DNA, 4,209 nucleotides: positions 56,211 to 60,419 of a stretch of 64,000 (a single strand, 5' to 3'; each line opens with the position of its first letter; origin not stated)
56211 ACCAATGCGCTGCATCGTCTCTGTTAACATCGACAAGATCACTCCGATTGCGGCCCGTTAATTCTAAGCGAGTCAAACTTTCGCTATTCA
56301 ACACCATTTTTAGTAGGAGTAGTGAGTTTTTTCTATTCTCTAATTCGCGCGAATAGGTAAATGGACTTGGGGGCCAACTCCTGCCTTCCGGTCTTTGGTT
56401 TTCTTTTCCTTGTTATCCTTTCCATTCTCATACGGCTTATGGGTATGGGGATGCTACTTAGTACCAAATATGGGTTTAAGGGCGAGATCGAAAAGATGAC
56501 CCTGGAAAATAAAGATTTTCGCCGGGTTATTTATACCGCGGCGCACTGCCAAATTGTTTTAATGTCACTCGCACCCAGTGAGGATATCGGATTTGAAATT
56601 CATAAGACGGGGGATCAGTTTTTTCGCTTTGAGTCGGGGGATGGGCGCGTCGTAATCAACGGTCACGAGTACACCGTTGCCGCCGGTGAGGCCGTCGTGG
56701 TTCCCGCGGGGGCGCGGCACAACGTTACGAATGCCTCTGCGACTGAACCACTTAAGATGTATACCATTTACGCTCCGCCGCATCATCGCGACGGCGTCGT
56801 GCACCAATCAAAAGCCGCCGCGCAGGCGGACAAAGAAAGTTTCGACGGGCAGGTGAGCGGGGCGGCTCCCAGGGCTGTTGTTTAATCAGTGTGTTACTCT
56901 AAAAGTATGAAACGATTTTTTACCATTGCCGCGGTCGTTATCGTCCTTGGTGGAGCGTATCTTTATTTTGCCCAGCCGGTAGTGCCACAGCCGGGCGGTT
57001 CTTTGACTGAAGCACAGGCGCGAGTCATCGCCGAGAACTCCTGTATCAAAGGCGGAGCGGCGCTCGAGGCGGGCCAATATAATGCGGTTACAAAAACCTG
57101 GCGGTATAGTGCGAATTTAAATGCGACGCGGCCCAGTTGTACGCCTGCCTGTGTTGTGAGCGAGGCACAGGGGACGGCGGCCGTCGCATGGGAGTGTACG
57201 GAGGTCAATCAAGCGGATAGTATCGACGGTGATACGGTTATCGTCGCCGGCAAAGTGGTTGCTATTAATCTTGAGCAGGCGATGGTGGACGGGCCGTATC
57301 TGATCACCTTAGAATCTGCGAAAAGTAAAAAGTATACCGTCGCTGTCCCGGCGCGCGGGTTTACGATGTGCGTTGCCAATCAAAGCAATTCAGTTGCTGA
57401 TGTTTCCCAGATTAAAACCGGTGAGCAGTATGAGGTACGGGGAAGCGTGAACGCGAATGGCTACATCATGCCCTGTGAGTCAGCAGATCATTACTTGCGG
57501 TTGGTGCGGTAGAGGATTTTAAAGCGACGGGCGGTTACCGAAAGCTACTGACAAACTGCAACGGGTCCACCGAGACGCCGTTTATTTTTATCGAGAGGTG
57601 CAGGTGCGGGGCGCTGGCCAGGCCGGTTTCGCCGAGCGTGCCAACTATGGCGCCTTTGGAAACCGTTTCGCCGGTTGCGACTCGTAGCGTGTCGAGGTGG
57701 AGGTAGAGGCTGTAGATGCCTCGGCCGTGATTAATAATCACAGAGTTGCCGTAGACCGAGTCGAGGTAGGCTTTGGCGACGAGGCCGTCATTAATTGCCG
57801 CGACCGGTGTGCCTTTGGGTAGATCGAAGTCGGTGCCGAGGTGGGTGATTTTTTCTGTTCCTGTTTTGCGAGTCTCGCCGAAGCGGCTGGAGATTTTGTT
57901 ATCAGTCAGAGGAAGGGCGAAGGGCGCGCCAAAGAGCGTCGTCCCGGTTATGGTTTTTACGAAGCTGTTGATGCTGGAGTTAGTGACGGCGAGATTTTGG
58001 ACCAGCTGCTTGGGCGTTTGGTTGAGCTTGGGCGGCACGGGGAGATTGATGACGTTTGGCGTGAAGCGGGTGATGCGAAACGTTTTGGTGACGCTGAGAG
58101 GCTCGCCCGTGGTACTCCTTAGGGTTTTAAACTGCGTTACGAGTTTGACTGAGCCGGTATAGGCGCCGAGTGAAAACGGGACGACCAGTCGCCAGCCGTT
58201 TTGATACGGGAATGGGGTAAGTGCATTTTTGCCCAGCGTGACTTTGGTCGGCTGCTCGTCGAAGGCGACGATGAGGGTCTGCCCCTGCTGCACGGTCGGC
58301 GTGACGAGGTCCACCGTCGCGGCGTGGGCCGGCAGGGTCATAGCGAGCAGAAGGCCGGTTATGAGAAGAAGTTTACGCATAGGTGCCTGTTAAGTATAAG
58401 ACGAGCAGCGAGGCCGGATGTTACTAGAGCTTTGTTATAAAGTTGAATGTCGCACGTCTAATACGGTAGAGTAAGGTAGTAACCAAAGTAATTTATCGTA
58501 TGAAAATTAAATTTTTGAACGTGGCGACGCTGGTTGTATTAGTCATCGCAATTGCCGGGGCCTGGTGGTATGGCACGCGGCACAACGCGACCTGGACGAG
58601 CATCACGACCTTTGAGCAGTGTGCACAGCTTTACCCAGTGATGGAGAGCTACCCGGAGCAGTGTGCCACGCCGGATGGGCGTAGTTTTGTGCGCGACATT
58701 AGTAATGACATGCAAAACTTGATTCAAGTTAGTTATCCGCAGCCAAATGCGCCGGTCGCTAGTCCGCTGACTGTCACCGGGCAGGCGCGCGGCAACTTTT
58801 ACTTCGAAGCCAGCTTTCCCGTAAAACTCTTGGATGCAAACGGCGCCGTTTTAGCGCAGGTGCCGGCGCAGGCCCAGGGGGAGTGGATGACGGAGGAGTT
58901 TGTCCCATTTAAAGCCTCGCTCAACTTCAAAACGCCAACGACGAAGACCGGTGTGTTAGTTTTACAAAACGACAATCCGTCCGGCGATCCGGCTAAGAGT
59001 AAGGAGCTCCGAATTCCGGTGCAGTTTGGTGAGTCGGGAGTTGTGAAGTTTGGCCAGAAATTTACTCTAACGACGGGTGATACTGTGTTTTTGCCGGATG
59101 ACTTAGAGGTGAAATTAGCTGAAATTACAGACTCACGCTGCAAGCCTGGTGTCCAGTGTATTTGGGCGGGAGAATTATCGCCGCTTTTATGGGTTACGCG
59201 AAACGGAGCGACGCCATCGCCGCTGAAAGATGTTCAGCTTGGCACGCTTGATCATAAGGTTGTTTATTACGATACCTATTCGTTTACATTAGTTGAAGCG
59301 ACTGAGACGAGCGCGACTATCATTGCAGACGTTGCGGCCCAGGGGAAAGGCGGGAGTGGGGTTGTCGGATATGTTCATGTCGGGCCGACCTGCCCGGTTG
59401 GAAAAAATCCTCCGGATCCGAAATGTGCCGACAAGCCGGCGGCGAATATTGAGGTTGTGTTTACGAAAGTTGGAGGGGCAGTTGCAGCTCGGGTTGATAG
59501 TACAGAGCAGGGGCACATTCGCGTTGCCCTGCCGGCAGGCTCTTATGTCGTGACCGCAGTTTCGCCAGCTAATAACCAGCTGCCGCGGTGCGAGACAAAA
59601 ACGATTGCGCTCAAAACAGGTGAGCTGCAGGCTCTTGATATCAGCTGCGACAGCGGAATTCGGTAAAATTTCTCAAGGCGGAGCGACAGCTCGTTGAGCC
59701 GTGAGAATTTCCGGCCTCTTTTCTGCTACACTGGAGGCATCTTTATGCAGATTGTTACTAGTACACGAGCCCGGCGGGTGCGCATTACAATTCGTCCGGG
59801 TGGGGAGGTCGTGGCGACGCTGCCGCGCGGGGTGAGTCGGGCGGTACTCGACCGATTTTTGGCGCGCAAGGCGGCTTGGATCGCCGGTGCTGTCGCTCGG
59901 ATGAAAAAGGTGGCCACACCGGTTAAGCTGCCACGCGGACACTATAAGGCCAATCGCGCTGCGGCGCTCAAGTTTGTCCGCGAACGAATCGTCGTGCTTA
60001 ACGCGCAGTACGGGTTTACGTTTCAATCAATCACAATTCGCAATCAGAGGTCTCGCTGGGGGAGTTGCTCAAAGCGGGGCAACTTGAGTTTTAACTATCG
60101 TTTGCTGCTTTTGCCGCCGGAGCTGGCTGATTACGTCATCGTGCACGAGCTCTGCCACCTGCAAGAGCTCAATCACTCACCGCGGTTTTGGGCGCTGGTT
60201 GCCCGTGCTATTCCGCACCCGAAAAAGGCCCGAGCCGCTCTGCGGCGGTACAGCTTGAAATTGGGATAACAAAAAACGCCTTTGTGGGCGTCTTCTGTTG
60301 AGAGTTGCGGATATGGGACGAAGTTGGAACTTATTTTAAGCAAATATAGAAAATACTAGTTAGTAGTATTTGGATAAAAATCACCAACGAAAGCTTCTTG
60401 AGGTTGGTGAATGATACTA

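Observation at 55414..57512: ArsR-family regulator and three downstream genes, each preceded by an identical 29-bp palindrome-containing motif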

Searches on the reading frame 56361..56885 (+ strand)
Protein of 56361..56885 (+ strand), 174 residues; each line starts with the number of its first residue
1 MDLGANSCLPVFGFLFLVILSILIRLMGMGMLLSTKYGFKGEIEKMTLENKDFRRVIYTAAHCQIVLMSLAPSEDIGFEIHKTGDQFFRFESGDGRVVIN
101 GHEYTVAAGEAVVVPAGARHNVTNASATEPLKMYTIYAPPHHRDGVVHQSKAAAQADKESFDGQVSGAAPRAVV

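Call 8: search_protein_families(library=pfam, proteins=[window:56361-56885:+], max_evalue=0.01)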
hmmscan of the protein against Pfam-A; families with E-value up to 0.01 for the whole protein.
window:56361-56885:+ (174 aa): 4 families
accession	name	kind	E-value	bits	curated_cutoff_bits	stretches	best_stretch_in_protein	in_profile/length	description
PF07883.17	Cupin_2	-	2.4e-15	56.4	27.2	1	67-137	2-70/70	Cupin domain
PF02311.25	AraC_binding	-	0.00014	22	21.1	1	91-148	30-86/135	AraC-like ligand binding domain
PF05899.18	Cupin_3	-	0.0033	17.5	23.5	1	79-119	20-61/74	EutQ-like cupin domain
PF12852.13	Cupin_6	-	0.0083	16.3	26.7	1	86-145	36-97/183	Cupin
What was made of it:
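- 56361..56885 (+): Cupin_2 protein. The 174-aa longest ORF overlaps site 3 by 2 nt; the true start may be an ATG at 56439-56451 or 56496. Pfam Cupin_2, E = 2.4e-15 (call 8).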

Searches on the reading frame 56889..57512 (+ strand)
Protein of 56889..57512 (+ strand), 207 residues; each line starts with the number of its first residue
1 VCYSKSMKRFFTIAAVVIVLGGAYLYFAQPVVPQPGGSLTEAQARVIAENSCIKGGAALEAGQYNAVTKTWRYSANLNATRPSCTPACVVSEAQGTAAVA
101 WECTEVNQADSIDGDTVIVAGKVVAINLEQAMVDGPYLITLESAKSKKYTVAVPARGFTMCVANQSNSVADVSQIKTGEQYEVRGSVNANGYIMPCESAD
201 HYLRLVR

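Call 8: search_protein_families(library=pfam, proteins=[window:56889-57512:+], max_evalue=0.01)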
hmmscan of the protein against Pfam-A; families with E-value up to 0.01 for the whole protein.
window:56889-57512:+ (207 aa): 0 families

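Call 51: find_homologous_proteins(query=window:56907-57512:+, max_evalue=0.001)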
Query window:56907-57512:+ (201 aa): 99 proteins with E <= 0.001 among 632 candidates.
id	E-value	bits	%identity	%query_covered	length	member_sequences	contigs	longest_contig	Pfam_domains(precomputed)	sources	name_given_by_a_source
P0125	8.2e-127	438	100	100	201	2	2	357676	-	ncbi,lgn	-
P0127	4.9e-23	100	58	48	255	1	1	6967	-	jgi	jgi:hypothetical protein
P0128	1.9e-22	98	58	42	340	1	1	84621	-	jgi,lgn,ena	-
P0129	2.4e-22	98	58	42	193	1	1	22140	-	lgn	-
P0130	4.6e-22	97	50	49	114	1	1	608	-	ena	-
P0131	2.8e-21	94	51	48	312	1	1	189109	-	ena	-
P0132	3.3e-21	94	63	36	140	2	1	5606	-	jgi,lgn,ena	-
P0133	3.5e-21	94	56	43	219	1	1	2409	-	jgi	-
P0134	5.7e-21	93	65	36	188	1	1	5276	-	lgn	-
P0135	1.2e-20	92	39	65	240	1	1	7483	-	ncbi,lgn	-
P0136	1.4e-20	92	57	37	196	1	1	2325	-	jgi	jgi:hypothetical protein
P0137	1.6e-20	92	50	48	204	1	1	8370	-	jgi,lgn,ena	-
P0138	1.9e-20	92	70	33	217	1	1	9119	-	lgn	-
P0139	2.0e-20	92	57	41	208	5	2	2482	-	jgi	jgi:hypothetical protein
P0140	2.0e-20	92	52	46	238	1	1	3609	-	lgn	-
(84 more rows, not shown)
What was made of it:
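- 56907..57512 (+): 201-aa protein with an N-terminal membrane anchor or signal and a Cys-containing domain shared with many CPR hypothetical proteins; probably co-transcribed with the cupin. 99 homologues cover about the first 33-50% of the protein (call 51).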

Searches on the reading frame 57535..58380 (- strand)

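Call 8: search_protein_families(library=pfam, proteins=[window:57535-58380:-], max_evalue=0.01)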
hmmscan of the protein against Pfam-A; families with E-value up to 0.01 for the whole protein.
window:57535-58380:- (281 aa): 1 family
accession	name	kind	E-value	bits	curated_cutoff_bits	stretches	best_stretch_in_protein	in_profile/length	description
PF01551.29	Peptidase_M23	-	1.6e-28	99.2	28.7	1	179-273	2-96/96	Peptidase family M23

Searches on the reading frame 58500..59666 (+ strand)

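Call 8: search_protein_families(library=pfam, proteins=[window:58500-59666:+], max_evalue=0.01)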
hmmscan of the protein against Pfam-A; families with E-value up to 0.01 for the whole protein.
window:58500-59666:+ (388 aa): 1 family
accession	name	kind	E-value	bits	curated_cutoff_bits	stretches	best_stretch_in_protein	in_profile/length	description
PF10648.15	Gmad2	-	1.3e-15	57.9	25.7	1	75-162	2-84/86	Immunoglobulin-like domain of bacterial spore germination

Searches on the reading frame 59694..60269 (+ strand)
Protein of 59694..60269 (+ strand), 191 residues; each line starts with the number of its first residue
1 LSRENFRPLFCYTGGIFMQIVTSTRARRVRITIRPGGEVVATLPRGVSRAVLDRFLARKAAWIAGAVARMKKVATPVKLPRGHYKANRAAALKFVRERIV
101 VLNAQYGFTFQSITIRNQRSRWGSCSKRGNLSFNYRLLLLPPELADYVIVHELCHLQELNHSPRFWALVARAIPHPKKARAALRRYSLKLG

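Call 71: search_protein_families(library=pfam, proteins=[window:59694-60269:+], max_evalue=0.0001)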
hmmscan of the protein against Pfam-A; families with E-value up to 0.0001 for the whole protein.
window:59694-60269:+ (191 aa): 1 family
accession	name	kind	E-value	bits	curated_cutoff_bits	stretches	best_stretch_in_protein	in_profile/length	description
PF01863.23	YgjP-like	-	2.1e-45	155.7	26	2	85-185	106-206/207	YgjP-like, metallopeptidase domain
